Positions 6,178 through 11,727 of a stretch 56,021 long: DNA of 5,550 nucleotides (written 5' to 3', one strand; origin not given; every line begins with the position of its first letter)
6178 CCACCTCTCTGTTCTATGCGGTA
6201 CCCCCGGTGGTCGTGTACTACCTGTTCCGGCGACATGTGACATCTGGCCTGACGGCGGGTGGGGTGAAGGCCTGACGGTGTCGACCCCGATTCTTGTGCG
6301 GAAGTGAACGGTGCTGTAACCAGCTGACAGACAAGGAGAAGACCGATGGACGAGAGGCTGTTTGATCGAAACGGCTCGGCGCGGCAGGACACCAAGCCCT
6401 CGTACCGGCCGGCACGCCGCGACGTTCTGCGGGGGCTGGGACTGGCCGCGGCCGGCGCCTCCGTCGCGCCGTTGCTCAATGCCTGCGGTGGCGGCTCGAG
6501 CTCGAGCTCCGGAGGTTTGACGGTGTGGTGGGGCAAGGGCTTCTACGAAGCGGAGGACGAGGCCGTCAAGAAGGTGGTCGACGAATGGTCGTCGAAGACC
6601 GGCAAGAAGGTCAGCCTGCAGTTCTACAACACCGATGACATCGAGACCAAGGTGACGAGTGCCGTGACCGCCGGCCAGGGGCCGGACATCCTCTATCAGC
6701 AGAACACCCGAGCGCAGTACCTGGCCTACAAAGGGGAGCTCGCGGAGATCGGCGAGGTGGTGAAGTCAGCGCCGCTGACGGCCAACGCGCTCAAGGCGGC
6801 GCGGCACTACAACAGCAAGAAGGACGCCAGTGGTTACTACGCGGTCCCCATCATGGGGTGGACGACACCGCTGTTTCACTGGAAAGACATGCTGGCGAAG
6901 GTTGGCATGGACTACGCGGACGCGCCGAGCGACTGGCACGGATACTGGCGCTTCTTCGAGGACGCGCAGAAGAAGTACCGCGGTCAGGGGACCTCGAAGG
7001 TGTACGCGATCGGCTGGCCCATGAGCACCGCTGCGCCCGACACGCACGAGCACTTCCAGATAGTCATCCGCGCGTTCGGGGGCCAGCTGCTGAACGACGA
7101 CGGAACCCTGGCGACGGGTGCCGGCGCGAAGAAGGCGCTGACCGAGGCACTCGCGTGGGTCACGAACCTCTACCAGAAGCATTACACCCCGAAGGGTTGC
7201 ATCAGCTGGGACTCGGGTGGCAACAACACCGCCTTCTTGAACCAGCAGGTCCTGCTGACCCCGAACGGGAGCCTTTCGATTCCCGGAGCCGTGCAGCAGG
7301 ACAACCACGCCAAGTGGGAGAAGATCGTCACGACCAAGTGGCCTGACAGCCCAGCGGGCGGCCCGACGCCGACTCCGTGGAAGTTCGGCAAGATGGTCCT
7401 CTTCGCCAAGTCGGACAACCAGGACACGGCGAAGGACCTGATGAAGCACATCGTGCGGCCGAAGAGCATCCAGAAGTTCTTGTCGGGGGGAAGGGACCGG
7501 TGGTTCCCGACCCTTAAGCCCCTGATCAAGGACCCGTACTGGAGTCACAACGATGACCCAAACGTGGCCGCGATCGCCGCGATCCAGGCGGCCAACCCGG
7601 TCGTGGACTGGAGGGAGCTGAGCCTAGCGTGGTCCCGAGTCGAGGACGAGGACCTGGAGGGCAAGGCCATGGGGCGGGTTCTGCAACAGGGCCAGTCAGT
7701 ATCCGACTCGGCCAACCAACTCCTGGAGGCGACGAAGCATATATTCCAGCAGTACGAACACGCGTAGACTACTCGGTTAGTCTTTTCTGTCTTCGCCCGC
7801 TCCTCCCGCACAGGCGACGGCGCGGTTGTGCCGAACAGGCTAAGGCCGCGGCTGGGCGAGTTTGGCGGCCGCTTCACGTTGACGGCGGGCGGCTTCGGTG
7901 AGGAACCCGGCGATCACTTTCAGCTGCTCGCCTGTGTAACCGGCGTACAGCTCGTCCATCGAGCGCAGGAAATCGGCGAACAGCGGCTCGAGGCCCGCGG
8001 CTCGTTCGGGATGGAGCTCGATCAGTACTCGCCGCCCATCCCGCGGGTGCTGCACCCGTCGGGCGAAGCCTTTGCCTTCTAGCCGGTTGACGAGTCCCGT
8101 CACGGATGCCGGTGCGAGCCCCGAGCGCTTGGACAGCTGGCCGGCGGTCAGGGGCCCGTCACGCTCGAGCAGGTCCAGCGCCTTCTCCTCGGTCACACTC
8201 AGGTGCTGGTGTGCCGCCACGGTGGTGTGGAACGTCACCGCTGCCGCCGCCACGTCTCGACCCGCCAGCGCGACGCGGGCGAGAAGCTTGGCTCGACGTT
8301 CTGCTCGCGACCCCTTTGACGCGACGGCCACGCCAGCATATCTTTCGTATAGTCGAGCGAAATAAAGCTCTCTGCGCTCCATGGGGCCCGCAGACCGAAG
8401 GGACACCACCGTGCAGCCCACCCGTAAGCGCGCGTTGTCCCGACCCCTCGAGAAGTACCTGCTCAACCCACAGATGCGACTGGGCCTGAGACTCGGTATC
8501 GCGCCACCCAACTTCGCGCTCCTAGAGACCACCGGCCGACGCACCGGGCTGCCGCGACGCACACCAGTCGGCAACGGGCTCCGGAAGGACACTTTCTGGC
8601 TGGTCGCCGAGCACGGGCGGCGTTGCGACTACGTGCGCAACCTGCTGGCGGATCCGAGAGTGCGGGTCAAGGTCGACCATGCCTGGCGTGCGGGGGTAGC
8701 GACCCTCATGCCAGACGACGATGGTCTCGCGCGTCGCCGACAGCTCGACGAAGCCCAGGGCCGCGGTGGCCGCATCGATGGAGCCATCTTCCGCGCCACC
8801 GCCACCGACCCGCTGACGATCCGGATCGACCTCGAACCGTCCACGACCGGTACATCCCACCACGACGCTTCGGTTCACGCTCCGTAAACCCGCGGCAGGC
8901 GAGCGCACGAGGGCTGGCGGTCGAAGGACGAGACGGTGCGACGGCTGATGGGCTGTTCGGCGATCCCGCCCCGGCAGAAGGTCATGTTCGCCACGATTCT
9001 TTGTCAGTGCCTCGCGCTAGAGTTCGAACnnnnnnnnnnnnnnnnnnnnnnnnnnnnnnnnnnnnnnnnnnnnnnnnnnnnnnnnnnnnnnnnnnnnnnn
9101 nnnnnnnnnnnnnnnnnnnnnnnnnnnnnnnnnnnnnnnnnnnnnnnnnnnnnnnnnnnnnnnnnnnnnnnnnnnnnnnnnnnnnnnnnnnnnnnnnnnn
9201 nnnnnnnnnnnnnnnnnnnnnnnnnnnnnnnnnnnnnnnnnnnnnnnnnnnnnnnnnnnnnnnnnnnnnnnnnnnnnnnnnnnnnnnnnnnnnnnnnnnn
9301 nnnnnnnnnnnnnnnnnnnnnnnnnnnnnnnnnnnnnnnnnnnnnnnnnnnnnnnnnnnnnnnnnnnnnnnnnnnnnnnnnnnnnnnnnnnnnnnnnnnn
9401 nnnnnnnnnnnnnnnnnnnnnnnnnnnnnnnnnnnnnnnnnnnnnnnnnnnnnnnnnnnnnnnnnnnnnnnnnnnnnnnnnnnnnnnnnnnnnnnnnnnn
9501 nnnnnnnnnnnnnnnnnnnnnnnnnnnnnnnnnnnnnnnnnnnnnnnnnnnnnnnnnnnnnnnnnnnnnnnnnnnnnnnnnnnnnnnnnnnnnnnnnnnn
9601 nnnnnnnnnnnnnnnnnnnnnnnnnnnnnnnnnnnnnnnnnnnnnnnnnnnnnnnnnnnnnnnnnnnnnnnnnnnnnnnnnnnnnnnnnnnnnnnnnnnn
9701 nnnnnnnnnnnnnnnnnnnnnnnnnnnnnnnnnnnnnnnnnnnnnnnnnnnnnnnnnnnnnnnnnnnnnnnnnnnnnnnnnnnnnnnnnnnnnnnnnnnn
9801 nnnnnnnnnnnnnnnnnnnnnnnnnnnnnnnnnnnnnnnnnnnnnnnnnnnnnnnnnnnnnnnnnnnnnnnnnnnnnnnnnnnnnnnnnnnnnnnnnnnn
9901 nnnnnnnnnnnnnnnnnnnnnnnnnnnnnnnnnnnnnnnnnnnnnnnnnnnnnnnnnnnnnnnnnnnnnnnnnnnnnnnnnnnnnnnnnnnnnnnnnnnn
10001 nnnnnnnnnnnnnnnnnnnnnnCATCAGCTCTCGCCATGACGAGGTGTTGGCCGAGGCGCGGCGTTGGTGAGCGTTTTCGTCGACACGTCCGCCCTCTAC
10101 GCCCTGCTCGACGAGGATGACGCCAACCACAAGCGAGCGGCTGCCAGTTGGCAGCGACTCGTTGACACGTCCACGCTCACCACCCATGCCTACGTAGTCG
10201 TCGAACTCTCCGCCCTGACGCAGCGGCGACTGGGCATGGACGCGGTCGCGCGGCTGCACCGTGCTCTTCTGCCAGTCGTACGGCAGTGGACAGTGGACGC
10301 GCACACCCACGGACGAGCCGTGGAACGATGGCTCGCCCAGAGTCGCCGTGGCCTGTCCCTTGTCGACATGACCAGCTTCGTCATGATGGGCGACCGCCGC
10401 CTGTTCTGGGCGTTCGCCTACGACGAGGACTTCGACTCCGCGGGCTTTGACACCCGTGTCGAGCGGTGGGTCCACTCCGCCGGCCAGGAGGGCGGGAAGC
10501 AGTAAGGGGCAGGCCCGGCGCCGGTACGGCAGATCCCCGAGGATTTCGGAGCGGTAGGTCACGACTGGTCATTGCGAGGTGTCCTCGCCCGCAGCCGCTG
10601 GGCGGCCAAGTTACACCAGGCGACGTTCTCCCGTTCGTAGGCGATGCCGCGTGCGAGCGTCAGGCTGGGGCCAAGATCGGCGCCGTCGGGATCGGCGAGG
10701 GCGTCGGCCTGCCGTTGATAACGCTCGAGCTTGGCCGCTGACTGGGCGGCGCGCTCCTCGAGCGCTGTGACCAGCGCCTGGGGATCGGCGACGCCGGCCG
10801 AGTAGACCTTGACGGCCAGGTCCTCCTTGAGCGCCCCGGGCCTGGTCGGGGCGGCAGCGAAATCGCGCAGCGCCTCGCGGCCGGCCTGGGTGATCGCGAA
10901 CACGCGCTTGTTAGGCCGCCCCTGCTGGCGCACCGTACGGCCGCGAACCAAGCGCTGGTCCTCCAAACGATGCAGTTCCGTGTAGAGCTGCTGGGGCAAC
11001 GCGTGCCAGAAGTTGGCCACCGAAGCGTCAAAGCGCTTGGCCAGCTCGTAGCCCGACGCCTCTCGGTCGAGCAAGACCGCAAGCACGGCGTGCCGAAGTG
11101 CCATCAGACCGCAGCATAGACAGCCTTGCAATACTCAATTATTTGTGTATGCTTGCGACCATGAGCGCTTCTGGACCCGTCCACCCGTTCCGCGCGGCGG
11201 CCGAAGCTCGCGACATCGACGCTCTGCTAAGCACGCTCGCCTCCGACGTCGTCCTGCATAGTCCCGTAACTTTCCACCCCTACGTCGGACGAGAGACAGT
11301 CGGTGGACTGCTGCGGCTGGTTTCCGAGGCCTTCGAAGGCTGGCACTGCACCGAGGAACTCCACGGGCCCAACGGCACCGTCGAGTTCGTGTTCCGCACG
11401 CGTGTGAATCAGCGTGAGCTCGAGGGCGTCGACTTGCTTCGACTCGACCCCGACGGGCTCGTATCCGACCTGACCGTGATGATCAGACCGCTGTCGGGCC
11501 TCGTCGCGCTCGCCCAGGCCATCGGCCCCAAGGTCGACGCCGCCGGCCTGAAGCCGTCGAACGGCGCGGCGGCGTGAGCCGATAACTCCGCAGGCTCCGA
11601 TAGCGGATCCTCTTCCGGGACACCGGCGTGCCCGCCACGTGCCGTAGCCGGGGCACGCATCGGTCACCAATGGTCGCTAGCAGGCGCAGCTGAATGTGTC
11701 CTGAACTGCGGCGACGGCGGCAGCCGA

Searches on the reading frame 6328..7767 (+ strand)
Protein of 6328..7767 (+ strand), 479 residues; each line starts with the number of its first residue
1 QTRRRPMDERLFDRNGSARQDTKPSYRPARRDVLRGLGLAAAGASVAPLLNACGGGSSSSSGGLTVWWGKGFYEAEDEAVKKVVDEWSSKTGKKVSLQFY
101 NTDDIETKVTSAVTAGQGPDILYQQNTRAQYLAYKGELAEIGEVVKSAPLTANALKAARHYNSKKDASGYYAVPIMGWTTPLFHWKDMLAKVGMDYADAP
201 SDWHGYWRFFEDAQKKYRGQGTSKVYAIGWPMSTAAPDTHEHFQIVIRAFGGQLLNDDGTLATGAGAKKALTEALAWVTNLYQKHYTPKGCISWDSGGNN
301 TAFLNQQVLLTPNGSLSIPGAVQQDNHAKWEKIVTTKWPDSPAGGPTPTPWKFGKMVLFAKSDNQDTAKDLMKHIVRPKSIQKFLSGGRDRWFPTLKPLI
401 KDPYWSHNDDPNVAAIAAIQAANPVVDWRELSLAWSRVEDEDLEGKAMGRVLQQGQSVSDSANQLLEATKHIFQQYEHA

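Call 63: search_protein_families(library=pfam, proteins=[window:6328-7767:+], max_evalue=0.0001)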
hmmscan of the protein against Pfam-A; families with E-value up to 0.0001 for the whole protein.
window:6328-7767:+ (479 aa): 1 family
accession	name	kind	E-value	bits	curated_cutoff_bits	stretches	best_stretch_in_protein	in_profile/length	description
PF13416.11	SBP_bac_8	-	1.2e-26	94.6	27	1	83-388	2-255/279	Bacterial extracellular solute-binding protein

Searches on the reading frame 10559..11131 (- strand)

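Call 63: search_protein_families(library=pfam, proteins=[window:10559-11131:-], max_evalue=0.0001)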
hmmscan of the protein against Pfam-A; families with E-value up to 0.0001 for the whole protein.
window:10559-11131:- (190 aa): 2 families
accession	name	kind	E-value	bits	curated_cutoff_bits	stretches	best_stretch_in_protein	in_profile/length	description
PF10400.15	Vir_act_alpha_C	-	1.6e-19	70.8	22.4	1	101-180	1-77/78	Virulence activator alpha C-term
PF03551.20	PadR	-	5.9e-16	58.7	27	1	16-89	1-74/75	Transcriptional regulator PadR-like family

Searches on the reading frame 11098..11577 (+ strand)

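Call 63: search_protein_families(library=pfam, proteins=[window:11098-11577:+], max_evalue=0.0001)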
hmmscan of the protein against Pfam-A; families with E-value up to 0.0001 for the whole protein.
window:11098-11577:+ (159 aa): 1 family
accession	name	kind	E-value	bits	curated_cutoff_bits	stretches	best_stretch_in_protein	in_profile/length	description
PF12680.13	SnoaL_2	-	1.3e-07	32.6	27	1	31-122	4-99/102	SnoaL-like domain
